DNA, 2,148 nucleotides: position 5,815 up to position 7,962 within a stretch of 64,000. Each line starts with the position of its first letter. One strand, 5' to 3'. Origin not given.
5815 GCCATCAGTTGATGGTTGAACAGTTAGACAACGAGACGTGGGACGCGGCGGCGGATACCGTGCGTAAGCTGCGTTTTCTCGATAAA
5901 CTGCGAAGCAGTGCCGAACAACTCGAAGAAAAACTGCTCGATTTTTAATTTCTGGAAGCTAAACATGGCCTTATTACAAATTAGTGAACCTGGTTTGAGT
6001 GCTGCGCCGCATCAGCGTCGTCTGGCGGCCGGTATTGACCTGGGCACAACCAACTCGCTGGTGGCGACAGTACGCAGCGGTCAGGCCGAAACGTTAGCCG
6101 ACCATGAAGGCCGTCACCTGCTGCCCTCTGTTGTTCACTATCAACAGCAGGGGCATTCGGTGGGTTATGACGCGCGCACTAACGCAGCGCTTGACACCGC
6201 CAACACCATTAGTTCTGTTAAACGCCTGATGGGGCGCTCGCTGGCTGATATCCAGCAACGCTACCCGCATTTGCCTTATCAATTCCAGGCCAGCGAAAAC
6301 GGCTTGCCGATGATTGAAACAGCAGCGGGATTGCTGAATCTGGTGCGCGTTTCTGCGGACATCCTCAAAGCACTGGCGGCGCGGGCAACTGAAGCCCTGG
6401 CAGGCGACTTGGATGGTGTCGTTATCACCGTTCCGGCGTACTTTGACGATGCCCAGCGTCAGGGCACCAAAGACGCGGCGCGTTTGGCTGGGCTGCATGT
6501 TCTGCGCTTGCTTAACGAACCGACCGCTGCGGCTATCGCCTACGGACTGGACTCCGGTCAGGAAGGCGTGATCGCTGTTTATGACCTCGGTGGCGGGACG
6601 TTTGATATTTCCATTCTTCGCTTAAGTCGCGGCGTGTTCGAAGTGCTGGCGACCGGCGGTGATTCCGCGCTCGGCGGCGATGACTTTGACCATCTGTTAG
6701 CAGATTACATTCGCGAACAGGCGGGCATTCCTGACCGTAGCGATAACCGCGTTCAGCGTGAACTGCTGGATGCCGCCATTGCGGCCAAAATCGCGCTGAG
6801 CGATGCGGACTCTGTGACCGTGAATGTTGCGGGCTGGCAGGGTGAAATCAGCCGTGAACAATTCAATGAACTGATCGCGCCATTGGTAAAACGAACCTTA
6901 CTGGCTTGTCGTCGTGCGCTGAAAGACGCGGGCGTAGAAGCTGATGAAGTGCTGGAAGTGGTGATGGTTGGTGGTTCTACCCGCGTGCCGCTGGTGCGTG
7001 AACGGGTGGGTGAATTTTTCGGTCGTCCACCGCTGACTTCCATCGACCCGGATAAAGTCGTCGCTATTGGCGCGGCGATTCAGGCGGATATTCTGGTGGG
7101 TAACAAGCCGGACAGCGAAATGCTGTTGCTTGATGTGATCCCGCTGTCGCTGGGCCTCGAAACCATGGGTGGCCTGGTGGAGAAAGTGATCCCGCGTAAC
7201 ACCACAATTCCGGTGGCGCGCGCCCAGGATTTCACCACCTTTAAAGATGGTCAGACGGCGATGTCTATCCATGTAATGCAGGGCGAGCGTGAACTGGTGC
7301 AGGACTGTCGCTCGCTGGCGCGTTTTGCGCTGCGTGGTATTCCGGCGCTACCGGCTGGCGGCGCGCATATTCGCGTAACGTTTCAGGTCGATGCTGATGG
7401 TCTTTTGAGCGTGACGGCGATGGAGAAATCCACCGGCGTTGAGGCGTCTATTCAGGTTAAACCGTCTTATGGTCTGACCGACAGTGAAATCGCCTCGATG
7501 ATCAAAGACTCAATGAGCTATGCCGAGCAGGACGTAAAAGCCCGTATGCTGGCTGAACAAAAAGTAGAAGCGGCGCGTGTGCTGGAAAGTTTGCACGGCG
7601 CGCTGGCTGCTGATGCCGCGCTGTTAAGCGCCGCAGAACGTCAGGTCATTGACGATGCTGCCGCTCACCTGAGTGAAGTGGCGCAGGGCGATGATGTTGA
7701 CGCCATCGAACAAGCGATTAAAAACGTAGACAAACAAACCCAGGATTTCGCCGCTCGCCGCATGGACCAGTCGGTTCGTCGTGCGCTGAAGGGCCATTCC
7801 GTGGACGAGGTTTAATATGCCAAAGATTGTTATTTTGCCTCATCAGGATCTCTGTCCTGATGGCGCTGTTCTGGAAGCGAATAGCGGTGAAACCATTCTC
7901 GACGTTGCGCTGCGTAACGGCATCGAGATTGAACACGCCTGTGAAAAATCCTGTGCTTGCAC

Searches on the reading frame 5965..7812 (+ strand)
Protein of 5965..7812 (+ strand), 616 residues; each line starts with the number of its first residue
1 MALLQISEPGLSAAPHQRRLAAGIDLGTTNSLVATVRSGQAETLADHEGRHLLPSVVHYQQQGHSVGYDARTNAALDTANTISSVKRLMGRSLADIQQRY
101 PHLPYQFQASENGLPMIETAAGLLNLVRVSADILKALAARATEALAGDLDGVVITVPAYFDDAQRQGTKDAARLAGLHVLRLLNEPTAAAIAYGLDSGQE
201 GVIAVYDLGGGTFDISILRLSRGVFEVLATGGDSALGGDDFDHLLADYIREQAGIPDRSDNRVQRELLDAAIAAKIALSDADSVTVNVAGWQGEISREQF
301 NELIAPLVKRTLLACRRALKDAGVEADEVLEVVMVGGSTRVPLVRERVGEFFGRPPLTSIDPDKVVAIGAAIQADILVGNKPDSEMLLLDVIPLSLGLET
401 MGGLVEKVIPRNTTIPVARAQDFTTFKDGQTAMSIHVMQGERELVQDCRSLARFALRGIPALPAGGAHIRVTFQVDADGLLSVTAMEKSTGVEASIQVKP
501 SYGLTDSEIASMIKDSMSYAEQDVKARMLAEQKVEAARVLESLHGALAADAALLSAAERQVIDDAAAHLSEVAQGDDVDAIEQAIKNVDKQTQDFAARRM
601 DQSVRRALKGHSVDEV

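Call 44: find_encoding_contigs(protein=window:5965-7812:+, flank=6000, max_places=10)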
Protein window:5965-7812:+ (616 aa): 1 contig read that carries it; 1 place shown.
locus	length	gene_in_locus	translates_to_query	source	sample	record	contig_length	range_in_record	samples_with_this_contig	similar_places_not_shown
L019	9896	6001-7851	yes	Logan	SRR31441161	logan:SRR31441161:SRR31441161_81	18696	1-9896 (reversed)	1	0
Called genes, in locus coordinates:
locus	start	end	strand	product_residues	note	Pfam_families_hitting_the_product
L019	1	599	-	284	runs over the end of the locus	PF00561:Abhydrolase_1, PF12146:Hydrolase_4, PF20434:BD-FAE (faint), PF12697:Abhydrolase_6 (weak), PF00326:Peptidase_S9 (weak)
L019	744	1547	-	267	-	PF00459:Inositol_P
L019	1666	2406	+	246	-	PF00588:SpoU_methylase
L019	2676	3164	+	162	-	PF02082:Rrf2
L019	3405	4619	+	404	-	PF00266:Aminotran_5, PF01053:Cys_Met_Meta_PP (weak), PF01212:Beta_elim_lyase (weak)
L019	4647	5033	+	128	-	PF01592:NifU_N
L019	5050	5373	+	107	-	PF01521:Fe-S_biosyn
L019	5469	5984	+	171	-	PF00226:DnaJ (faint), PF07743:HSCB_C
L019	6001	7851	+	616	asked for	PF00012:HSP70, PF06723:MreB_Mbl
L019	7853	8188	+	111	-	PF00111:Fer2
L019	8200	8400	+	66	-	PF04384:Fe-S_assembly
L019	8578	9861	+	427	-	PF12404:DUF3663, PF00883:Peptidase_M17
